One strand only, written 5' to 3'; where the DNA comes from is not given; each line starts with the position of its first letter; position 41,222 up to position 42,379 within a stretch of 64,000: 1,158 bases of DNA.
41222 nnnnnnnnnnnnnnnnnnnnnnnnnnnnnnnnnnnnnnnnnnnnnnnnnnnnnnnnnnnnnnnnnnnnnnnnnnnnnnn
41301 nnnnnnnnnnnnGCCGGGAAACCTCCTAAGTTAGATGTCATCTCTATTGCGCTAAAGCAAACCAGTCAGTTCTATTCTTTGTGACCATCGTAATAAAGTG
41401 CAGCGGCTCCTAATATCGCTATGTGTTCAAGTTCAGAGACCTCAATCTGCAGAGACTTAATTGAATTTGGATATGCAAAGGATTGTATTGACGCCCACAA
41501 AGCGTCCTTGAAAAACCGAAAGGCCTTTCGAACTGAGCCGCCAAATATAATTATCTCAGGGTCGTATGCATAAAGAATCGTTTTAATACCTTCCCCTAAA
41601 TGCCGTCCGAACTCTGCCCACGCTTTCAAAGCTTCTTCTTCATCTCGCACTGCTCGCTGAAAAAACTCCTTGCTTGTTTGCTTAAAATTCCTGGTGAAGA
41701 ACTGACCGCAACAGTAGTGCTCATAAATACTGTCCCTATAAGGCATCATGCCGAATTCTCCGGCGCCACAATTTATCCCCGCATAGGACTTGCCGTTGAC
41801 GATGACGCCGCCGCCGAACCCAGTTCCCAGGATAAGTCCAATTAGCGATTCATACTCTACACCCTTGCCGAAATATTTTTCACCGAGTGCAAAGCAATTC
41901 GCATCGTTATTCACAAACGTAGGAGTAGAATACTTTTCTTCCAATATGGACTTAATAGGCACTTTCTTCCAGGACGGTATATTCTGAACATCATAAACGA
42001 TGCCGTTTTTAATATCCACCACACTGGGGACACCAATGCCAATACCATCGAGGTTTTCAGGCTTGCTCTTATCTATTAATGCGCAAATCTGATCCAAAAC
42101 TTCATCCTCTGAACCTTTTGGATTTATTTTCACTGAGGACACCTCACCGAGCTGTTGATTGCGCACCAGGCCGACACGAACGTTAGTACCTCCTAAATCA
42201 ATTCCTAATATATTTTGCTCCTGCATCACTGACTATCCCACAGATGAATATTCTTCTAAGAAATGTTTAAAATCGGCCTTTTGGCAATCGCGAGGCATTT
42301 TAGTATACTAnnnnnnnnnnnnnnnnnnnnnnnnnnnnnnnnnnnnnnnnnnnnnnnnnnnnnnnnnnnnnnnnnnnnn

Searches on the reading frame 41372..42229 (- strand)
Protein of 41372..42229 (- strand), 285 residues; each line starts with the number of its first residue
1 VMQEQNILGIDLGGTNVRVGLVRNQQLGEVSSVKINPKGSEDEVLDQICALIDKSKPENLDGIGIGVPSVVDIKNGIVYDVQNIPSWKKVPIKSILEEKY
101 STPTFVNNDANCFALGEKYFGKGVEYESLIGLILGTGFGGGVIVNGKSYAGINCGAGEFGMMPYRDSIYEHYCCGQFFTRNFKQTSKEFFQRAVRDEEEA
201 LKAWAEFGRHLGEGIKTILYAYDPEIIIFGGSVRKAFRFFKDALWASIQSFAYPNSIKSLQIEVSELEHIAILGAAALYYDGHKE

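Call 6: search_protein_families(library=pfam, proteins=[window:41372-42229:-], max_evalue=0.01)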
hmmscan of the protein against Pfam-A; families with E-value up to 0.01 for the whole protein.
window:41372-42229:- (285 aa): 3 families
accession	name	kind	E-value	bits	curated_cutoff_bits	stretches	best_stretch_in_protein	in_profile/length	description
PF00480.26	ROK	-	6.4e-47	160.9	22.9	1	8-279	2-291/294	ROK family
PF25200.1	DUF7833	-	0.0043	17.5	24.3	1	163-211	9-57/63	Family of unknown function (DUF7833)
PF03309.20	Pan_kinase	-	0.0077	16.5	24.7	1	7-75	1-67/205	Type III pantothenate kinase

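Call 7: search_protein_families(library=ncbifam, proteins=[window:41372-42229:-], max_evalue=0.01)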
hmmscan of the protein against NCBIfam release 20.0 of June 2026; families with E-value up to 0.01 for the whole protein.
window:41372-42229:- (285 aa): 14 families
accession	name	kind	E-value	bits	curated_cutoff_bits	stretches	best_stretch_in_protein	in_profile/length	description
TIGR00744.1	ROK_glcA_fam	subfamily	9.7e-39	133.5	260.35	2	8-165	1-162/318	ROK family glucokinase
NF009835.0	PRK13310.1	equivalog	1.1e-32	113.6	380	1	9-163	4-159/303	N-acetylglucosamine kinase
NF007251.0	PRK09698.1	equivalog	7.6e-31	107.5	253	1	2-276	3-293/304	allose kinase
NF042998.1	bglucokin_BglK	equivalog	3.1e-25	89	550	1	7-239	3-250/291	beta-glucoside kinase BglK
NF047937.1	TransRegNagC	equivalog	6.6e-23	81.5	650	2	38-177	116-255/399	DNA-binding transcriptional regulator NagC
NF007108.0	PRK09557.1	equivalog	1.1e-22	80.8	443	1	8-163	4-160/303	fructokinase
NF045551.1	GK_Pyrobac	equivalog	3.3e-21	75.9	500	1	7-280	2-281/294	ATP-dependent glucokinase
NF009836.0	PRK13311.1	equivalog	2.3e-19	69.7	551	1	8-162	3-158/256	N-acetyl-D-glucosamine kinase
NF049930.1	TransRegMlc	equivalog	3.5e-17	62.8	530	2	54-162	140-247/405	sugar metabolism global transcriptional regulator Mlc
NF045942.1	PolPhglucPhase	equivalog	1.1e-15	58.1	250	1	8-234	3-207/242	polyphosphate--glucose phosphotransferase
NF003461.0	PRK05082.1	subfamily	2.4e-14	53.4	283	1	6-162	2-157/291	N-acetylmannosamine kinase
NF047821.1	NactlManKinNanK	equivalog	3.9e-14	52.9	450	1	6-161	2-156/288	N-acetylmannosamine kinase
NF045550.1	FrctkaseScrK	equivalog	5e-10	39.3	400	1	10-157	8-155/293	fructokinase ScrK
TIGR00671.1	baf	subfamily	0.0029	17.4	58.2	1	8-109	2-102/243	type III pantothenate kinase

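Call 73: search_solved_structures(query=window:41372-42229:-, max_evalue=1e-10)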
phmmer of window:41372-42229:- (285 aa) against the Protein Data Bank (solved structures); distinct sequences matched with E-value up to 1e-10: 26.
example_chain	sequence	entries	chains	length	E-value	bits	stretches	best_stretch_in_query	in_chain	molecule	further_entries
5nck_A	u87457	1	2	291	5.5e-31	111.1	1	6-237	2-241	N-acetylmannosamine kinase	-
2qm1_A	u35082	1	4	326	4.2e-27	98.4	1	4-170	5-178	Glucokinase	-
3vov_A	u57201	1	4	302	6.9e-26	94.4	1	6-234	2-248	Glucokinase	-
3vgk_A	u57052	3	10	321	1.6e-25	93.2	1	8-162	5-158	Glucokinase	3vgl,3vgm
3r8e_A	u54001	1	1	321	2.6e-25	92.5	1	6-162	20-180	Hypothetical sugar kinase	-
3eo3_A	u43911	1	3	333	2e-24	89.6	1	7-162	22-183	Bifunctional UDP-N-acetylglucosamine 2-epimerase/N-acetylmannosamine kinase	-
2yhy_A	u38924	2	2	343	2.3e-24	89.4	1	7-162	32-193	BIFUNCTIONAL UDP-N-ACETYLGLUCOSAMINE 2-EPIMERASE/N-ACETYLMANNOSAMINE KINASE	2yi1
2yhw_A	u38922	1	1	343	2.4e-24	89.3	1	7-162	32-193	BIFUNCTIONAL UDP-N-ACETYLGLUCOSAMINE 2-EPIMERASE/N-ACETYLMANNOSAMINE KINASE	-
2ap1_A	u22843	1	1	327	6.9e-24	87.8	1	8-162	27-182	putative regulator protein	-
4db3_A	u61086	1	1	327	1.4e-23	86.8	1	8-163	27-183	N-acetyl-D-glucosamine kinase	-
4htl_A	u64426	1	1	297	6.1e-22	81.4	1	6-162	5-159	Beta-glucoside kinase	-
7p7i_AAA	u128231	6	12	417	8.6e-22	81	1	7-161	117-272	Ubiquitin-like protein SMT3,N-acetyl-D-glucosamine kinase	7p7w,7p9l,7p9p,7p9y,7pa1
5f7r_E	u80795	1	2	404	3.3e-18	69.2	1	32-277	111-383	Lmo0178 protein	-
5f7p_E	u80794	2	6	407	3.4e-18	69.1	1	35-277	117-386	Lmo0178 protein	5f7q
2hoe_A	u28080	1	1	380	8.1e-18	67.9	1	41-258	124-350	N-acetylglucosamine kinase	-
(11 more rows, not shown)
